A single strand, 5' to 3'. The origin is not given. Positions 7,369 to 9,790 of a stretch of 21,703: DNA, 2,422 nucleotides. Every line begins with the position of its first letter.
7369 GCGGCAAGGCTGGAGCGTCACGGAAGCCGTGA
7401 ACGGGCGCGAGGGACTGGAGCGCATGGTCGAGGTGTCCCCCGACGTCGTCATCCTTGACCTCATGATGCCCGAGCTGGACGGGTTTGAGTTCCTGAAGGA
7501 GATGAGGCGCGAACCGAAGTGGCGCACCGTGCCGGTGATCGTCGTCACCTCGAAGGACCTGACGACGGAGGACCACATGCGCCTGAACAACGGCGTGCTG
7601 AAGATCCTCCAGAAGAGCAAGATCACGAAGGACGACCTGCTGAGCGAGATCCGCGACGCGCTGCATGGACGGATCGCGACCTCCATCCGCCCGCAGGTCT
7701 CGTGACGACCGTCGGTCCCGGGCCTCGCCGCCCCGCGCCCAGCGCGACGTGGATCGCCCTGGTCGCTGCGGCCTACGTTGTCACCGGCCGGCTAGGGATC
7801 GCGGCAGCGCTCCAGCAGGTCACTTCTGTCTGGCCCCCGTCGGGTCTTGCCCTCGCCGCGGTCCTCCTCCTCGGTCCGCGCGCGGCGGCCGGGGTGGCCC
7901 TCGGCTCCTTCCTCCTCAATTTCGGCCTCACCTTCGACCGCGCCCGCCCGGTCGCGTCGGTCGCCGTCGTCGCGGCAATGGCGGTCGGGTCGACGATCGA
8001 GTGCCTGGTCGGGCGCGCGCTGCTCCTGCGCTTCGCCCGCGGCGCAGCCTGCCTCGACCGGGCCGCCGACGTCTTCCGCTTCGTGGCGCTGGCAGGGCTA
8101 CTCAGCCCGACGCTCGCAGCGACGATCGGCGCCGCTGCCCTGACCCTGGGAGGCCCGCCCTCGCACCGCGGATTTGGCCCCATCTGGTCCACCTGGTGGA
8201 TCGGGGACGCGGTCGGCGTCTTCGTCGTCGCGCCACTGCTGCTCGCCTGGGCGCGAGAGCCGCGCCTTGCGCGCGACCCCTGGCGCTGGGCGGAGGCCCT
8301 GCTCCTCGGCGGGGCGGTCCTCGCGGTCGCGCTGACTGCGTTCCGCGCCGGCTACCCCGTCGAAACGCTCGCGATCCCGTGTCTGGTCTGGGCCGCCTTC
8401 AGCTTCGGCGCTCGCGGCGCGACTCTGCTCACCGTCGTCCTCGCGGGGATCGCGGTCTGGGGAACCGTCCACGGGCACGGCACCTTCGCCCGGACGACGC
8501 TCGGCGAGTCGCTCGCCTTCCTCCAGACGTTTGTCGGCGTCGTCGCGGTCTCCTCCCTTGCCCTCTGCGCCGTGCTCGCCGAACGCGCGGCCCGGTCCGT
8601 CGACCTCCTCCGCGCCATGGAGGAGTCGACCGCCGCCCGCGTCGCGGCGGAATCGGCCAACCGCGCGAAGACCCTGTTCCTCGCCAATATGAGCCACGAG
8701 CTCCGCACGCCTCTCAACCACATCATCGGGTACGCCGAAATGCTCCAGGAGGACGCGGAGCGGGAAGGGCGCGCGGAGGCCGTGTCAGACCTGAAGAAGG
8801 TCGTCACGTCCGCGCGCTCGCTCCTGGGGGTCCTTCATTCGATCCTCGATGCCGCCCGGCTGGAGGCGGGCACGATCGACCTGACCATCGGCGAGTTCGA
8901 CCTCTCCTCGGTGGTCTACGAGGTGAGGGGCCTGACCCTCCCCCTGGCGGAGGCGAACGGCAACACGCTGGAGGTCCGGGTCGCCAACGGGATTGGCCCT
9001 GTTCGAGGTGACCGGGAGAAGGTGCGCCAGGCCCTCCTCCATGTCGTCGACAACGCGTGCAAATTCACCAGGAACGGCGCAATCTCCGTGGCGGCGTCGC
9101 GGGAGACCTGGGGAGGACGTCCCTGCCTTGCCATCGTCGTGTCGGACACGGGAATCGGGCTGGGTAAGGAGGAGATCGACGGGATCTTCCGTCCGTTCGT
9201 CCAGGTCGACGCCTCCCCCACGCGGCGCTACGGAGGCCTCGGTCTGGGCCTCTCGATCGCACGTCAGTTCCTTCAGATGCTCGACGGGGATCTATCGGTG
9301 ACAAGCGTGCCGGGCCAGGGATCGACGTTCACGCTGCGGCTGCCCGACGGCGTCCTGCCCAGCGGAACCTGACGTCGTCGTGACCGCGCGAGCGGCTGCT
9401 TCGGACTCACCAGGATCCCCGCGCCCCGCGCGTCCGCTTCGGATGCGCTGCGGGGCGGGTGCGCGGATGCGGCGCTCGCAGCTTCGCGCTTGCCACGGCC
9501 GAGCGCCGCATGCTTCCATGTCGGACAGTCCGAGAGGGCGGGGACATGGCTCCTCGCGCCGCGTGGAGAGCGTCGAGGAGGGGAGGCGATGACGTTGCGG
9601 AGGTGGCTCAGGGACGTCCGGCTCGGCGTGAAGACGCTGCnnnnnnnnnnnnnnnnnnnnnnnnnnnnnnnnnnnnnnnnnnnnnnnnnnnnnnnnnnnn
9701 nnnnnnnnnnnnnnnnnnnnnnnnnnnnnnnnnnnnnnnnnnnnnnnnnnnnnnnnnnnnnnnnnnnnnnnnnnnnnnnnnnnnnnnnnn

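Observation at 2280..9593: A 7.3-kb signalling cassette sits between the ATPase and permease genes of a MacAB-type efflux operon, bracketed by a 36-bp direct repeat of the ATPase-stop / permease-start junction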

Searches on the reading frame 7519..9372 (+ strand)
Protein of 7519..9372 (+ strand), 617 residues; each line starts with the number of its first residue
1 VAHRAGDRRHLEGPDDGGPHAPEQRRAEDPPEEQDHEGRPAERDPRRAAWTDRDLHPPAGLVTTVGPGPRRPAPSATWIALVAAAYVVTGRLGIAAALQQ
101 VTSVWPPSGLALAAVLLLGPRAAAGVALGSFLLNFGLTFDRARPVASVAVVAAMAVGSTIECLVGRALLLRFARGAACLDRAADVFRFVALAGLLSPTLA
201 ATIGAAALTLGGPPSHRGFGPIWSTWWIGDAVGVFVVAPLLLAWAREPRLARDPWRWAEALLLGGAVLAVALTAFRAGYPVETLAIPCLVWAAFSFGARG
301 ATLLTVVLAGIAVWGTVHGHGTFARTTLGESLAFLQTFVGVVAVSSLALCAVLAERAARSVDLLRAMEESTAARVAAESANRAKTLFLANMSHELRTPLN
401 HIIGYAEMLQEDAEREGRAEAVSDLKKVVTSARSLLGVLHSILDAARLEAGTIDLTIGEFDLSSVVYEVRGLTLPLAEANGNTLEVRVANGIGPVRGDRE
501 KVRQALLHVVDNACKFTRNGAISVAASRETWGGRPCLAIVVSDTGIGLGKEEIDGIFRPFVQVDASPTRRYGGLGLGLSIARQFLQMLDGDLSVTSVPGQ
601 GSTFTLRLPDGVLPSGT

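Call 7: search_protein_families(library=pfam, proteins=[window:7519-9372:+], max_evalue=0.01)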
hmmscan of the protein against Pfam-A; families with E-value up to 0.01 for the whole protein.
window:7519-9372:+ (617 aa): 3 families
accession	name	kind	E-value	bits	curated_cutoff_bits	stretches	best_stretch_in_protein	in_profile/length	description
PF05231.19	MASE1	-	3.4e-38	131.9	29.8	1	80-356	4-298/299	MASE1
PF02518.31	HATPase_c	-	1.9e-23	83.4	26.4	1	497-610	1-109/111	Histidine kinase-, DNA gyrase B-, and HSP90-like ATPase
PF00512.31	HisKA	-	6.8e-16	58.5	26.9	1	383-451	1-66/66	His Kinase A (phospho-acceptor) domain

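Call 48: find_related_loci(query=window:7702-9372:+, collection=metagenome_contigs, flank=10000)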
Query window:7702-9372:+ (556 aa) in metagenome_contigs; peptide patterns used: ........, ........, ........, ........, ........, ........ (x = any residue, [..] = any of these).
355 stretches matched a pattern; 173 encode a relative of the query (tblastn E <= 1e-3); the best 80 are kept; 80 distinct loci.
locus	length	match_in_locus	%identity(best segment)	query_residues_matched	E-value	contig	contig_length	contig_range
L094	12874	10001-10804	49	279-548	8e-71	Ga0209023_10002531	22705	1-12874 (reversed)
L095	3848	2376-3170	48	284-548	4e-70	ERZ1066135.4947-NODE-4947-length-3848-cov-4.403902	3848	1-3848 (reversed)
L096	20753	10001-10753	47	298-548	3e-68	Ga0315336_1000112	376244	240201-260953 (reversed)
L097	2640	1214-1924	49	312-548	7e-70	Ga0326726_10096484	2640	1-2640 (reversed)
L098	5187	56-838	46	288-548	3e-68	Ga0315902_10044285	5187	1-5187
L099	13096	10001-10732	49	304-548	3e-68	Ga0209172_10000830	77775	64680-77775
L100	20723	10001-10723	48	301-548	7e-68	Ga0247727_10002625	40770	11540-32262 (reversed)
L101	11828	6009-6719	49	312-548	8e-68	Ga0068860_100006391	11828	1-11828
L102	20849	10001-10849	44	266-548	6e-68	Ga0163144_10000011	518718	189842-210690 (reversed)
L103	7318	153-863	49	312-548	9e-68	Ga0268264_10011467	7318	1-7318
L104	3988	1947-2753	46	280-548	4e-68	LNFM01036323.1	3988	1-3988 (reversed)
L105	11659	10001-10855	44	269-548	1e-67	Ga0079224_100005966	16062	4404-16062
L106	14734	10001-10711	49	312-548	2e-67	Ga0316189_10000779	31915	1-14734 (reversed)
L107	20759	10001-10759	49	296-548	2e-67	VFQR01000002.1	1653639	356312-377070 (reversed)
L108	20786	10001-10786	46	287-548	5e-67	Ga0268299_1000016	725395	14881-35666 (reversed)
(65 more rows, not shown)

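Call 61: search_protein_families(library=ncbifam, proteins=[window:7702-9372:+], max_evalue=0.00001)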
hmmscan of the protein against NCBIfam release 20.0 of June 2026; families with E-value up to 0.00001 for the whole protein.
window:7702-9372:+ (556 aa): 71 families (the best 25 are shown)
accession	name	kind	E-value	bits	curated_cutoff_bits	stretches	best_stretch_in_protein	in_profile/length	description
NF041947.1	LuxQ_Vibrio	equivalog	9.4e-61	205.7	1200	1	302-548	451-695/843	quorum-sensing autoinducer 2 sensor kinase/phosphatase LuxQ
TIGR02956.1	TMAO_torS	equivalog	1.2e-57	195.7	676.5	1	310-548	451-681/967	TMAO reductase system sensor histidine kinase/response regulator TorS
NF052574.1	HisKinEspCMyxo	equivalog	9.4e-56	189.4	1200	2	20-303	3-286/785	serine histidine kinase EspC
NF008318.0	PRK11107.1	equivalog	2e-50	171.8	890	1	312-547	282-516/920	two-component sensor histidine kinase BarA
NF008302.0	PRK11091.1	equivalog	2.1e-42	145.3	838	1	304-547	264-503/779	aerobic respiration two-component sensor histidine kinase ArcB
NF011874.0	PRK15347.1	equivalog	1.1e-41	142.8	852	1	310-548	385-613/921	two component system sensor kinase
NF046044.1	PnpS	equivalog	2.3e-41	142.1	400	1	320-548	167-390/390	two-component system histidine kinase PnpS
NF008543.0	PRK11466.1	equivalog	5.1e-41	140.4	982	1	297-548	418-661/914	TMAO reductase system sensor histidine kinase/response regulator TorS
NF008099.0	PRK10841.1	equivalog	1.2e-40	139.2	920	1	305-548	451-689/949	two-component system sensor histidine kinase RcsC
NF045901.1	HisKinLetSLeg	equivalog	1.3e-40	139.2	1650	1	314-547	284-516/906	two-component system sensor histidine kinase LetS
TIGR02966.1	phoR_proteo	equivalog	5e-40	137.5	334.2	1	320-546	111-332/333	phosphate regulon sensor histidine kinase PhoR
NF038297.2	hybrid_HK_HrmK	equivalog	2.4e-36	125.6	725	1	317-548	229-456/607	hybrid histidine kinase/response regulator HrmK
NF041832.1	near_NosP_CTERM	subfamily_domain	2.6e-35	122.2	400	1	317-550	1-226/370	NahK/ErcS family hybrid sensor histidine kinase/response regulator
NF033092.0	HK_WalK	equivalog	8.5e-35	120.4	725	1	318-548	367-593/594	cell wall metabolism sensor histidine kinase WalK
NF050805.1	CellDivHKDivJCaul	equivalog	7e-34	117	1000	1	308-548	283-519/531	cell cycle sensor histidine kinase DivJ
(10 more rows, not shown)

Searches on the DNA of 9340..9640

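Call 39: search_rna_families(source=window, start=9340, end=9640, threshold=evalue, max_evalue=1)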
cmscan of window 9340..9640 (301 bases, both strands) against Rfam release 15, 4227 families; matches with E-value up to 1: 0.
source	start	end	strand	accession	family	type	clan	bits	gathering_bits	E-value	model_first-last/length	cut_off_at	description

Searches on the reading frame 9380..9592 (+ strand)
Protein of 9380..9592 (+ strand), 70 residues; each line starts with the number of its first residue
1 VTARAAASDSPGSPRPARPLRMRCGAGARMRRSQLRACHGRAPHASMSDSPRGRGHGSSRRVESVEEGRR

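Call 7: search_protein_families(library=pfam, proteins=[window:9380-9592:+], max_evalue=0.01)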
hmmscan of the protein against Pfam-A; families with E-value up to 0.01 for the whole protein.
window:9380-9592:+ (70 aa): 0 families
